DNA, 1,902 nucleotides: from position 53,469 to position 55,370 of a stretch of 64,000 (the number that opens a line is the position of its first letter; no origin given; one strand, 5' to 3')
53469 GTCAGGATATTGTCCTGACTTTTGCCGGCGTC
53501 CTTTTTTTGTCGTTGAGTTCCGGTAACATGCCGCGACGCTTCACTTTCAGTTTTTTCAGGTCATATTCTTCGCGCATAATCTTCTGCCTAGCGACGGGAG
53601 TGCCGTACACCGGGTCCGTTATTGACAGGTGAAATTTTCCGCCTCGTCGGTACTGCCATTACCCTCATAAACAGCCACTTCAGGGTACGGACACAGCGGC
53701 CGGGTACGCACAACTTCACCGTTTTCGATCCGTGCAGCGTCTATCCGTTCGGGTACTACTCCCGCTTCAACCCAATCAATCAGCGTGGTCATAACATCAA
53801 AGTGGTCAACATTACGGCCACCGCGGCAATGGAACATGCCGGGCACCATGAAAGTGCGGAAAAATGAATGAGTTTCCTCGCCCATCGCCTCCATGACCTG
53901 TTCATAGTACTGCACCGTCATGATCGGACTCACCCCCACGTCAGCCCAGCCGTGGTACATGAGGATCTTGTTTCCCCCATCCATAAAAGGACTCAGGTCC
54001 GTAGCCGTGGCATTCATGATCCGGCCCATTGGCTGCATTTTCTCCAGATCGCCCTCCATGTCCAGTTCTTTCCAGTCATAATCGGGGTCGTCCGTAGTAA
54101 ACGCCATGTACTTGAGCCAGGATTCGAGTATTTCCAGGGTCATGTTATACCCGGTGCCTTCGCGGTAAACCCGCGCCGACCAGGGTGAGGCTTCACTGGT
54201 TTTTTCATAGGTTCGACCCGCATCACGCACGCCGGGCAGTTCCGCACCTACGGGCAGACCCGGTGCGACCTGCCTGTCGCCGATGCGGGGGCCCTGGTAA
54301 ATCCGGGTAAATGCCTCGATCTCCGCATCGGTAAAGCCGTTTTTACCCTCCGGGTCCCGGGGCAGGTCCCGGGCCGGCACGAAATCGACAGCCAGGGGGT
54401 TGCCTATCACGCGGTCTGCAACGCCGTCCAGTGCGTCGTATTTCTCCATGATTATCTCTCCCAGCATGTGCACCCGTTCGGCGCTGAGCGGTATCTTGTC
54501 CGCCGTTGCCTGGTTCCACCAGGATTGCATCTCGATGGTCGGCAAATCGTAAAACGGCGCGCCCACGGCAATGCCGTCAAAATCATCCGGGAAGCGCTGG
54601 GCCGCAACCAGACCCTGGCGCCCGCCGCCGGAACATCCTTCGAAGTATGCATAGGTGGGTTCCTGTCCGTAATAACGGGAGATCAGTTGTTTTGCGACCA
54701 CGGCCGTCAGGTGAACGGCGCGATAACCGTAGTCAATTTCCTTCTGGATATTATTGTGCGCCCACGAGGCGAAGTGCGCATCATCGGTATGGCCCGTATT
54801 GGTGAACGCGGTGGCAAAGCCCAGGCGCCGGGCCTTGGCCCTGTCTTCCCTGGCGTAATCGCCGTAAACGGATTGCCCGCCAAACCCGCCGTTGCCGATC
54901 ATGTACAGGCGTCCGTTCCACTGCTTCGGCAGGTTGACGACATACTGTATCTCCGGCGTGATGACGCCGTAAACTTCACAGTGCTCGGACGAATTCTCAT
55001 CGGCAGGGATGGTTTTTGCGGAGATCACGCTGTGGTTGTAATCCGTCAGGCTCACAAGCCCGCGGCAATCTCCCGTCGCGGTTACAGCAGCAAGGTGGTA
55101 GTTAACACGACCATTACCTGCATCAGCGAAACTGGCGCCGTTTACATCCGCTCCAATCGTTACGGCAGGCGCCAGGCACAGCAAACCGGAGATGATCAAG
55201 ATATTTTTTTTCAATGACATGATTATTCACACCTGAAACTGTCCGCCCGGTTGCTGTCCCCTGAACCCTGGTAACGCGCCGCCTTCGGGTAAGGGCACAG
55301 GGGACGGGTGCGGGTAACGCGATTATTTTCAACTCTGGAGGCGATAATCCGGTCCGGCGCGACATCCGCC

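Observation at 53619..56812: Expansion of secreted tannase/feruloyl-esterase-family hydrolases (four paralogs, one tandem pair)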

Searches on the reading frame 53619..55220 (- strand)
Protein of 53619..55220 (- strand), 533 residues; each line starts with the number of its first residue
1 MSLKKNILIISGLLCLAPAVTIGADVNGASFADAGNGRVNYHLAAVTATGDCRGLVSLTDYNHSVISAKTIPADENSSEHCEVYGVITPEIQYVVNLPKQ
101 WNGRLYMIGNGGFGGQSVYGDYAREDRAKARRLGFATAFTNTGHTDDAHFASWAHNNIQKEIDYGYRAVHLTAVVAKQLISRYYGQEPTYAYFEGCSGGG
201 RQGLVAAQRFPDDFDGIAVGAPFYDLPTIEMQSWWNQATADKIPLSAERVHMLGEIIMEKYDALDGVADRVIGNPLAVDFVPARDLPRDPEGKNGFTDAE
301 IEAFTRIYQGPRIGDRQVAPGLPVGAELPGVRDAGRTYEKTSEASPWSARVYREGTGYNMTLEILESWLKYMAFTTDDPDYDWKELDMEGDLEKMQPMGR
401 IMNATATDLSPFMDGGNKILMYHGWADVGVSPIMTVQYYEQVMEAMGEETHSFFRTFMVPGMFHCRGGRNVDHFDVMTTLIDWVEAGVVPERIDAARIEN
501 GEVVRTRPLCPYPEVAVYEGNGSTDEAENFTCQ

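Call 3: search_protein_families(library=pfam, proteins=[window:53619-55220:-], max_evalue=0.01)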
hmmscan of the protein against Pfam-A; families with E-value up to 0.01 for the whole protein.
window:53619-55220:- (533 aa): 3 families
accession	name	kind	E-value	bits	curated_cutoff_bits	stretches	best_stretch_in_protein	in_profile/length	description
PF07519.17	Tannase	-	2e-103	347.3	29.8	1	81-532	10-489/490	Tannase and feruloyl esterase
PF19878.5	DUF6351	-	9.1e-07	28.3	22.4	1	96-228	193-309/655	Tannase-like family of unknown function (DUF6351)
PF00326.27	Peptidase_S9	-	0.00035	20.6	22.6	0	173-237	49-114/213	Prolyl oligopeptidase family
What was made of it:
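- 53619..55220 (-): T3, tannase-family esterase, 533 aa, downstream member of the tandem pair. PF07519 E 2e-103 (call 3).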

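Call 4: search_protein_families(library=ncbifam, proteins=[window:53619-55220:-], max_evalue=0.01)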
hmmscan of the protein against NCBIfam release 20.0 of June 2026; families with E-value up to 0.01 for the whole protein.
window:53619-55220:- (533 aa): 0 families

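Call 12: search_solved_structures(query=window:53619-55220:-, max_evalue=0.001, show_alignments=2)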
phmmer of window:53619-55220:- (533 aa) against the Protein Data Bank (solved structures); distinct sequences matched with E-value up to 0.001: 12.
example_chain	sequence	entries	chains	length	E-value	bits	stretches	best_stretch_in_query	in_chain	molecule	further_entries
6qz1_A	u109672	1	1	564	1.3e-60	208.9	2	403-532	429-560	Mono(2-hydroxyethyl) terephthalate hydrolase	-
6qg9_A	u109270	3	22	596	1.6e-60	208.6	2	403-532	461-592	Mono(2-hydroxyethyl) terephthalate hydrolase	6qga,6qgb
6jtu_A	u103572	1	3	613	1.7e-60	208.5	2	403-532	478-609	Mono(2-hydroxyethyl) terephthalate hydrolase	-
6qz2_A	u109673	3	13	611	1.7e-60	208.5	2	403-532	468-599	Mono(2-hydroxyethyl) terephthalate hydrolase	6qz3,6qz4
6jtt_A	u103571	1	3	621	1.8e-60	208.5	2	403-532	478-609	Mono(2-hydroxyethyl) terephthalate hydrolase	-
8ekg_A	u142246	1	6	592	1.2e-59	205.8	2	403-532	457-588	Mono(2-hydroxyethyl) terephthalate hydrolase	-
8bhh_A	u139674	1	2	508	2.6e-44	155.2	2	95-327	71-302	Carboxylic ester hydrolase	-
6fat_A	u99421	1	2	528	3.5e-44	154.7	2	95-327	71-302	Carboxylic ester hydrolase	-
9hun_A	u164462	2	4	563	2.2e-43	152.1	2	95-327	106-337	Carboxylic ester hydrolase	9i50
3wmt_A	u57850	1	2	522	7.1e-43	150.4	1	95-528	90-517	Probable feruloyl esterase B-1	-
6g21_A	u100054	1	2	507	1.8e-42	149.1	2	89-276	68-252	Probable feruloyl esterase B-2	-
7k4o_A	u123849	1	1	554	2.8e-26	95.6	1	101-526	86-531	Carboxylic ester hydrolase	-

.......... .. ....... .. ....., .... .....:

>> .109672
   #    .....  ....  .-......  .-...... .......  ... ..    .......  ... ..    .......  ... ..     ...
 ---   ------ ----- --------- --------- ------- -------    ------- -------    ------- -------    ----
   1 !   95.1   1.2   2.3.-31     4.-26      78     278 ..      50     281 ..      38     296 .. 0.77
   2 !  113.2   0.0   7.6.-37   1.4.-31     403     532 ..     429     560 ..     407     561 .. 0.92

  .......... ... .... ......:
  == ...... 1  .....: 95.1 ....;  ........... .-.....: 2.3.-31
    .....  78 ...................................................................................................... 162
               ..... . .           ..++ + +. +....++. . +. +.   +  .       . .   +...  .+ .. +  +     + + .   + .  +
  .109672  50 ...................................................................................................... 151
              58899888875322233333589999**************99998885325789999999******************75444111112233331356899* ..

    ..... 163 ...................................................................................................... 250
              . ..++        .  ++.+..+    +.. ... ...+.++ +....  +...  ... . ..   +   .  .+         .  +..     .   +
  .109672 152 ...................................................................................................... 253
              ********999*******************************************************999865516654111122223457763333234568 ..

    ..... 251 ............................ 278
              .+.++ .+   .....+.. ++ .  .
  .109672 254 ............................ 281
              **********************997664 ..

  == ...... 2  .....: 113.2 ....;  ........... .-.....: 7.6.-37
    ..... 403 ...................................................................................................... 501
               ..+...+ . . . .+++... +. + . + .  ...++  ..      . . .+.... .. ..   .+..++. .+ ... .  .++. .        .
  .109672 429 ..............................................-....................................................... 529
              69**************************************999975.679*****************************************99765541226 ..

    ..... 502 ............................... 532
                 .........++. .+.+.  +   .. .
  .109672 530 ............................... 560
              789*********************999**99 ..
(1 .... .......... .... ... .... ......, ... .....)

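Call 14: find_encoding_contigs(protein=window:53619-55220:-, flank=10000, max_places=6)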
Protein window:53619-55220:- (533 aa): no gene with exactly this product is on record in the collection.

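Call 15: find_homologous_proteins(query=window:53619-55220:-, max_evalue=1e-10)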
Query window:53619-55220:- (533 aa): 1371 proteins with E <= 1e-10 among 8000 candidates; the best 120 are listed.
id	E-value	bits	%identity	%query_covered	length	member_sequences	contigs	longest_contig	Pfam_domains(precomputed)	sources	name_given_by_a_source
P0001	0.0e+0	1170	92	100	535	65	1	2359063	PF19878.6,PF07519.18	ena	-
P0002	0.0e+0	1109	87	100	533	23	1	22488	PF19878.6,PF07519.18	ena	-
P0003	0.0e+0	1088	85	100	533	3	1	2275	PF19878.6,PF07519.18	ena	-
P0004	0.0e+0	1073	85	99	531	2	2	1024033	PF19878.6,PF07519.18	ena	-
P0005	1.6e-276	937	74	100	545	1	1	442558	PF19878.6,PF07519.18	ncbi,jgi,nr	ncbi:MAG: tannase/feruloyl esterase family alpha/beta hydrolase [Gammaproteobacteria bacterium]|jgi:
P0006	7.2e-199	680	56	96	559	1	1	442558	PF07519.18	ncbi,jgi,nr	ncbi:MAG: tannase/feruloyl esterase family alpha/beta hydrolase [Gammaproteobacteria bacterium]|jgi:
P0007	2.2e-198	679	55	100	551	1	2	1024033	PF19878.6,PF07519.18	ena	-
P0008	1.3e-195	670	55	99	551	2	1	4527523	PF19878.6,PF07519.18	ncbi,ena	-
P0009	4.8e-195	668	54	99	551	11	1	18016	PF19878.6,PF07519.18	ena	-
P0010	5.2e-195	667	55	99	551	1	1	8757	PF00326.28,PF19878.6,PF07519.18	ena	-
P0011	1.1e-194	666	54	99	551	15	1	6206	PF19878.6,PF07519.18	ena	-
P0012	2.0e-194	666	54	99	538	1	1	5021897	PF19878.6,PF07519.18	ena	-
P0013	3.1e-194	665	54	99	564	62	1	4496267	PF00326.28,PF07519.18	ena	-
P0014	1.9e-193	662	54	99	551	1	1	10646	PF19878.6,PF07519.18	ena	-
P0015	1.6e-191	656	54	99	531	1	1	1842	PF19878.6,PF07519.18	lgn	-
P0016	3.7e-190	651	53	99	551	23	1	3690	PF19878.6,PF07519.18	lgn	-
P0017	4.8e-174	598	50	98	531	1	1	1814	PF07519.18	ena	-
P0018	1.7e-171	590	49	98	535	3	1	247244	PF07519.18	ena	-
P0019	4.9e-171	588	49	98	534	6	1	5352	PF07519.18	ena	-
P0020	9.8e-168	577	50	98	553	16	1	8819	PF07519.18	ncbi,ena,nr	ncbi:MAG: tannase/feruloyl esterase family alpha/beta hydrolase [Gammaproteobacteria bacterium]|nr:t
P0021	3.1e-167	576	50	99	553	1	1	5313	PF07519.18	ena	-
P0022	1.1e-165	571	50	97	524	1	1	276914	PF07519.18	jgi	jgi:feruloyl esterase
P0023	4.4e-165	569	48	98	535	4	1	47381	PF07519.18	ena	-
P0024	2.0e-162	560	48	99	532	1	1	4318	PF07519.18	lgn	-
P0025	2.4e-162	560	49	95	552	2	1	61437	PF07519.18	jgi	-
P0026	5.0e-162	559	46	100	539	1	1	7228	PF07519.18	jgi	jgi:hypothetical protein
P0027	6.3e-162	558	47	99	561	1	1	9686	PF07519.18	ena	-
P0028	2.4e-160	553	48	95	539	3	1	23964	PF07519.18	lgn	-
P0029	2.0e-159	550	49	97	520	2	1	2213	PF07519.18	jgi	-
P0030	2.6e-159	550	47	98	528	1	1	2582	PF07519.18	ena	-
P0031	3.6e-159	549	46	99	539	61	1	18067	PF07519.18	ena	-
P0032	4.5e-159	549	47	99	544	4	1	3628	PF07519.18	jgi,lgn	jgi:hypothetical protein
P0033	7.0e-159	548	47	97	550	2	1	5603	PF07519.18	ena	-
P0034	1.0e-158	548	48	95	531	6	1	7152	PF07519.18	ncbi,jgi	-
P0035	5.9e-158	545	46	99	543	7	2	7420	PF07519.18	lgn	-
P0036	2.1e-157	543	47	98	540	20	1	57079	PF07519.18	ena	-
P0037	2.6e-157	543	46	96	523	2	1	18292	PF07519.18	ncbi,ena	-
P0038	1.5e-156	541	47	98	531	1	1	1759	PF07519.18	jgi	-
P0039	1.7e-156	540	46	100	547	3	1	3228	PF07519.18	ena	-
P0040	1.7e-156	540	49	98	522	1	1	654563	PF07519.18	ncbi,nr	ncbi:MAG: tannase/feruloyl esterase family alpha/beta hydrolase [Proteobacteria bacterium]|nr:tannas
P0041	7.5e-156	538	48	97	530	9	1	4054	PF07519.18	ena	-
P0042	1.1e-155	538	46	99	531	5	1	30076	PF07519.18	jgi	-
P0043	1.3e-155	537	47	95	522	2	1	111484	PF07519.18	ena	-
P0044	6.2e-153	529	45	100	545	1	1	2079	PF07519.18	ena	-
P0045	7.9e-152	525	45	98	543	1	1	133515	PF07519.18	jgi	jgi:feruloyl esterase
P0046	3.0e-151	523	48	96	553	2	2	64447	PF07519.18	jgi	jgi:feruloyl esterase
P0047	1.1e-150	521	46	99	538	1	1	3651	PF07519.18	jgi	-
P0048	1.2e-150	521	47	99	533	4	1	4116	PF07519.18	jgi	jgi:feruloyl esterase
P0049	2.1e-149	517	47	96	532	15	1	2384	PF07519.18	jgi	-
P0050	5.9e-148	512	47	96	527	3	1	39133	PF07519.18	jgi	jgi:feruloyl esterase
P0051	7.6e-148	512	51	85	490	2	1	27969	PF07519.18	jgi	jgi:feruloyl esterase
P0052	9.1e-148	512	45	100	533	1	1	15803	PF07519.18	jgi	jgi:feruloyl esterase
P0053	3.0e-146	507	47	98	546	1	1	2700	PF07519.18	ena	-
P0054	3.7e-146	506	45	99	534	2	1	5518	PF07519.18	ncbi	-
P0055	9.3e-146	505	46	99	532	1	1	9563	PF07519.18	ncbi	-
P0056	3.3e-144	500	44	99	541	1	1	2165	PF07519.18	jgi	-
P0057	5.1e-144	499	46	100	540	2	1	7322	PF07519.18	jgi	-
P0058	1.2e-142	495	46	95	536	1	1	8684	PF00326.28,PF07519.18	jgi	jgi:feruloyl esterase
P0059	2.8e-142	493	44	96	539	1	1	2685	PF07519.18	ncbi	-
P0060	8.7e-142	492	44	98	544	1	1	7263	PF07519.18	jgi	-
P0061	1.2e-141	491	44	99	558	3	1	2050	PF00326.28,PF07519.18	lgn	-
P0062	3.4e-141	490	45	99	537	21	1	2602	PF07519.18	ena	-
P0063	4.2e-141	490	43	100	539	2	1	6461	PF07519.18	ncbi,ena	-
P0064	3.7e-140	486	46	95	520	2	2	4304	PF07519.18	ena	-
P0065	3.8e-140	486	46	98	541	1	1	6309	PF07519.18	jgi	jgi:feruloyl esterase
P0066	7.6e-140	485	44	99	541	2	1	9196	PF00326.28,PF07519.18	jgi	-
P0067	1.0e-139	485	42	98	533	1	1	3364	PF07519.18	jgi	jgi:hypothetical protein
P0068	1.8e-139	484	51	80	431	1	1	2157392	PF07519.18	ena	-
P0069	7.3e-139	482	44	98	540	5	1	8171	PF07519.18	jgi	jgi:feruloyl esterase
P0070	6.6e-138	479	46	95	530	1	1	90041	PF07519.18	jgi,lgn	jgi:feruloyl esterase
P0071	3.5e-136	473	43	100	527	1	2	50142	PF07519.18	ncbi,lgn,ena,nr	ncbi:MAG: tannase/feruloyl esterase family alpha/beta hydrolase [Acidobacteria bacterium]|nr:tannase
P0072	6.0e-136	473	46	88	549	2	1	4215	PF07519.18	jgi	jgi:hypothetical protein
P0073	1.7e-135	471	44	98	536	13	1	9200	PF07519.18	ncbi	-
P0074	2.8e-135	470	43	100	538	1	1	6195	PF07519.18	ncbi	-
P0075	6.6e-135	469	45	95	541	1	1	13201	PF07519.18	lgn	-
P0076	9.2e-135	469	45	98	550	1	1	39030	PF07519.18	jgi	jgi:tannase/feruloyl esterase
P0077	4.3e-134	466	45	98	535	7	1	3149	PF07519.18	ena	-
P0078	7.8e-134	466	44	98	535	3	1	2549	PF07519.18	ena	-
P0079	1.8e-133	464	44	98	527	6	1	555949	PF07519.18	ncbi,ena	-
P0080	4.7e-133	463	44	98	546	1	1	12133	PF00326.28,PF07519.18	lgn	-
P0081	8.2e-133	462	43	95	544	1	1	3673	PF00326.28,PF07519.18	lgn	-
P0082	1.4e-132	461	44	95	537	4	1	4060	PF07519.18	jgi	-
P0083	4.9e-132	460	41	94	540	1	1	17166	PF07519.18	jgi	jgi:feruloyl esterase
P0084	1.3e-131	458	48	80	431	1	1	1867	PF07519.18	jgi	jgi:feruloyl esterase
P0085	1.8e-130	454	44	98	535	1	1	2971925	PF07519.18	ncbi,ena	-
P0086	1.9e-130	454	44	98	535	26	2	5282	PF07519.18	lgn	-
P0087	4.8e-130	453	43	98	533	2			PF07519.18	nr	nr:lipolytic protein [uncultured bacterium]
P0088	8.3e-130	452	43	99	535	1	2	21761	PF07519.18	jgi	jgi:hypothetical protein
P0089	1.1e-129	452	43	94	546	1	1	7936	PF07519.18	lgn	-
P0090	1.8e-129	451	44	90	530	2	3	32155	PF07519.18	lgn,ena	-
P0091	2.0e-129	451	45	90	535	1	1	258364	PF07519.18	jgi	jgi:tannase/feruloyl esterase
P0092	2.1e-129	451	45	92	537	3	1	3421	PF19878.6,PF07519.18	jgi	jgi:feruloyl esterase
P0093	3.9e-129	450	44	100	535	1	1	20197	PF07519.18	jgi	jgi:hypothetical protein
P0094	6.6e-129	449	43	99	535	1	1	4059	PF07519.18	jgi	jgi:Tannase and feruloyl esterase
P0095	9.1e-129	449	43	90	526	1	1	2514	PF07519.18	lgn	-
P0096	1.3e-128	448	45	95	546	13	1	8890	PF07519.18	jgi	jgi:feruloyl esterase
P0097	2.0e-128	448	42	98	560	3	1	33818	PF07519.18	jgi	-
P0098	2.4e-128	447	44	100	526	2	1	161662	PF07519.18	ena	-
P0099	2.7e-128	447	43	100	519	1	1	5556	PF19878.6,PF07519.18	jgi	jgi:feruloyl esterase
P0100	3.5e-128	447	43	95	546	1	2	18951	PF07519.18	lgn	-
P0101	5.3e-128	446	43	95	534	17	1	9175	PF07519.18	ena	-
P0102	5.8e-128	446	42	94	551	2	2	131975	PF07519.18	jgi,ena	-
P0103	2.2e-127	444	44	95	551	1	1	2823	PF07519.18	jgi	jgi:tannase/feruloyl esterase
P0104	3.0e-127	444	43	100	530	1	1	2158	PF07519.18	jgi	jgi:hypothetical protein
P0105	3.5e-127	444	44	95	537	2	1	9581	PF07519.18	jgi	jgi:hypothetical protein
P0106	3.8e-127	444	44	90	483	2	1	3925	PF07519.18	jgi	jgi:feruloyl esterase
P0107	1.1e-126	442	45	90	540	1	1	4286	PF07519.18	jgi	jgi:feruloyl esterase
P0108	1.2e-126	442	42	100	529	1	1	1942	PF07519.18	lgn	-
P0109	1.7e-126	441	42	98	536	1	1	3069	PF07519.18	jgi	jgi:feruloyl esterase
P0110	3.7e-126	440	45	95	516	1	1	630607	PF07519.18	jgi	jgi:hypothetical protein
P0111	5.7e-126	440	42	99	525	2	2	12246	PF07519.18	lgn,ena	-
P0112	1.2e-125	439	42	100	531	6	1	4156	PF07519.18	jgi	jgi:Tannase and feruloyl esterase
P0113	1.7e-125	438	44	91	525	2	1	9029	PF07519.18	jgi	jgi:feruloyl esterase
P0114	1.9e-125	438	44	90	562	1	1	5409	PF07519.18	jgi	jgi:hypothetical protein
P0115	2.1e-125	438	42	94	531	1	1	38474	PF07519.18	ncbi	ncbi:MAG TPA: tannase/feruloyl esterase family alpha/beta hydrolase [Gammaproteobacteria bacterium]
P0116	3.1e-125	437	44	91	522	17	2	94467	PF07519.18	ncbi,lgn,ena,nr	ncbi:MAG: tannase/feruloyl esterase family alpha/beta hydrolase [Bryobacterales bacterium]|nr:tannas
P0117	6.2e-125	436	44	90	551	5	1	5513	PF19878.6,PF07519.18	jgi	jgi:hypothetical protein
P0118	7.5e-125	436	42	94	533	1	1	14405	PF07519.18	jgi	jgi:feruloyl esterase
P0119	9.1e-125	436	43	98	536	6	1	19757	PF07519.18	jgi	jgi:Tannase and feruloyl esterase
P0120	1.2e-124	435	44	90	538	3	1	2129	PF07519.18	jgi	jgi:feruloyl esterase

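Call 16: find_encoding_contigs(protein=P0001, flank=10000, max_places=3)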
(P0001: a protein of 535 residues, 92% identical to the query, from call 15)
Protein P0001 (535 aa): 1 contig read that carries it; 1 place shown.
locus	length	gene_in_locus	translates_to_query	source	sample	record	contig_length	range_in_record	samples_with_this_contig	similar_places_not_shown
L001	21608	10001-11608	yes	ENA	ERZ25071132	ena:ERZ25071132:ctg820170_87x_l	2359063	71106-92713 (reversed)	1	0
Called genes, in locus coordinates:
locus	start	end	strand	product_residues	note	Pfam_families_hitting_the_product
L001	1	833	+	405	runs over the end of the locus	PF07690:MFS_1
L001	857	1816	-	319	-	PF04199:Cyclase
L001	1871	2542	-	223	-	PF00392:GntR, PF07729:FCD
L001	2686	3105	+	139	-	-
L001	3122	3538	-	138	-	PF01850:PIN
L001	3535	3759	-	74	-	PF01402:RHH_1, PF22513:FitA-like_RHH (weak)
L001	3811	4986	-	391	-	PF07143:AttH, PF17186:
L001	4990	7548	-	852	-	PF12704:MacB_PCD, PF02687:FtsX, PF12704:MacB_PCD, PF02687:FtsX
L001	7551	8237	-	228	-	PF00005:ABC_tran, PF13304:AAA_21 (faint)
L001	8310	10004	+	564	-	PF07519:Tannase, PF19878:DUF6351 (weak)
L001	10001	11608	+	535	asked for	PF07519:Tannase, PF19878:DUF6351 (weak)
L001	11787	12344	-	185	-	-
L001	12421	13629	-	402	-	PF07592:DDE_Tnp_ISAZ013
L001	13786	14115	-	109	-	-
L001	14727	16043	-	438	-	-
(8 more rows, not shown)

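Call 17: find_encoding_contigs(protein=P0005, flank=10000, max_places=3)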
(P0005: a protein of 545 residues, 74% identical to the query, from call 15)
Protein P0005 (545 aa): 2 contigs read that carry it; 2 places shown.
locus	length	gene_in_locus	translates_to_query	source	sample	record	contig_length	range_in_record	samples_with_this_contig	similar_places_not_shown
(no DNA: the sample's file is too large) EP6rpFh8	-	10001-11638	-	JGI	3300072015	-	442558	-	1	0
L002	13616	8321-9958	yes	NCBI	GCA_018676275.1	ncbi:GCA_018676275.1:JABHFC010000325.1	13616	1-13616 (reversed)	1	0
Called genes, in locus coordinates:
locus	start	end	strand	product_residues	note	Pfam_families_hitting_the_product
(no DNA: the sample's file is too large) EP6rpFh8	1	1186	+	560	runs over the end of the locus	PF00753:Lactamase_B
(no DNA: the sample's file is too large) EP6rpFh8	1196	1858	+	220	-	PF13085:Fer2_3, PF00111:Fer2 (faint), PF13237:Fer4_10 (faint)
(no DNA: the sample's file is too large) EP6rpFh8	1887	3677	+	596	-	PF00890:FAD_binding_2, PF01134:GIDA (faint), PF01266:DAO, PF01946:Thi4 (faint), PF03486:HI0933_like (faint), PF07992:Pyr_redox_2 (weak), PF12831:FAD_oxidored, PF02910:Succ_DH_flav_C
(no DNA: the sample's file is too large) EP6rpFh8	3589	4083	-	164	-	PF12680:SnoaL_2 (weak), PF14534:DUF4440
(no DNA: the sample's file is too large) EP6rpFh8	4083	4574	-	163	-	PF14534:DUF4440 (weak)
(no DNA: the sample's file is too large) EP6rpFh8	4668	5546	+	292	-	-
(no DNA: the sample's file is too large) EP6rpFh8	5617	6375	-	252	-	PF00106:adh_short, PF08659:KR, PF23441:SDR (weak), PF01370:Epimerase (weak), PF02719:Polysacc_synt_2 (weak), PF13561:adh_short_C2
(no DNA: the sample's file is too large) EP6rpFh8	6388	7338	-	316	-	PF04199:Cyclase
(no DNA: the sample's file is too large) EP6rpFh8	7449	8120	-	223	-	PF00392:GntR, PF07729:FCD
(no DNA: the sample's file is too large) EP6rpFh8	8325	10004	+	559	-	PF07519:Tannase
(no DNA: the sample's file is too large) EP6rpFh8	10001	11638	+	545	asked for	PF07519:Tannase, PF19878:DUF6351 (faint)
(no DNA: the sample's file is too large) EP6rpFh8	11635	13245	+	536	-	PF07519:Tannase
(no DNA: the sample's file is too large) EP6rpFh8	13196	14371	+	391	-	PF26725:TPR_INTS8_3 (faint), PF23914:TPR_CcmH_CycH (faint), PF07719:TPR_2 (faint), PF13174:TPR_6 (faint), PF13176:TPR_7 (faint), PF13424:TPR_12 (weak), PF17874:TPR_MalT, PF13424:TPR_12, +9 more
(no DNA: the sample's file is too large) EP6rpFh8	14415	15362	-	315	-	-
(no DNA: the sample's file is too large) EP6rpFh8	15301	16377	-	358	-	PF19649:DUF6152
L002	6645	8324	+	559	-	PF07519:Tannase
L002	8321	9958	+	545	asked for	PF07519:Tannase, PF19878:DUF6351 (faint)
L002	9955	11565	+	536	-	PF07519:Tannase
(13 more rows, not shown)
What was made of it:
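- Two more lie about 5.6 kb downstream of the T4-T3-T3' triple on the 442-kb contig of a related MAG (call 17).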

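Call 18: find_encoding_contigs(protein=P0004, flank=10000, max_places=3)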
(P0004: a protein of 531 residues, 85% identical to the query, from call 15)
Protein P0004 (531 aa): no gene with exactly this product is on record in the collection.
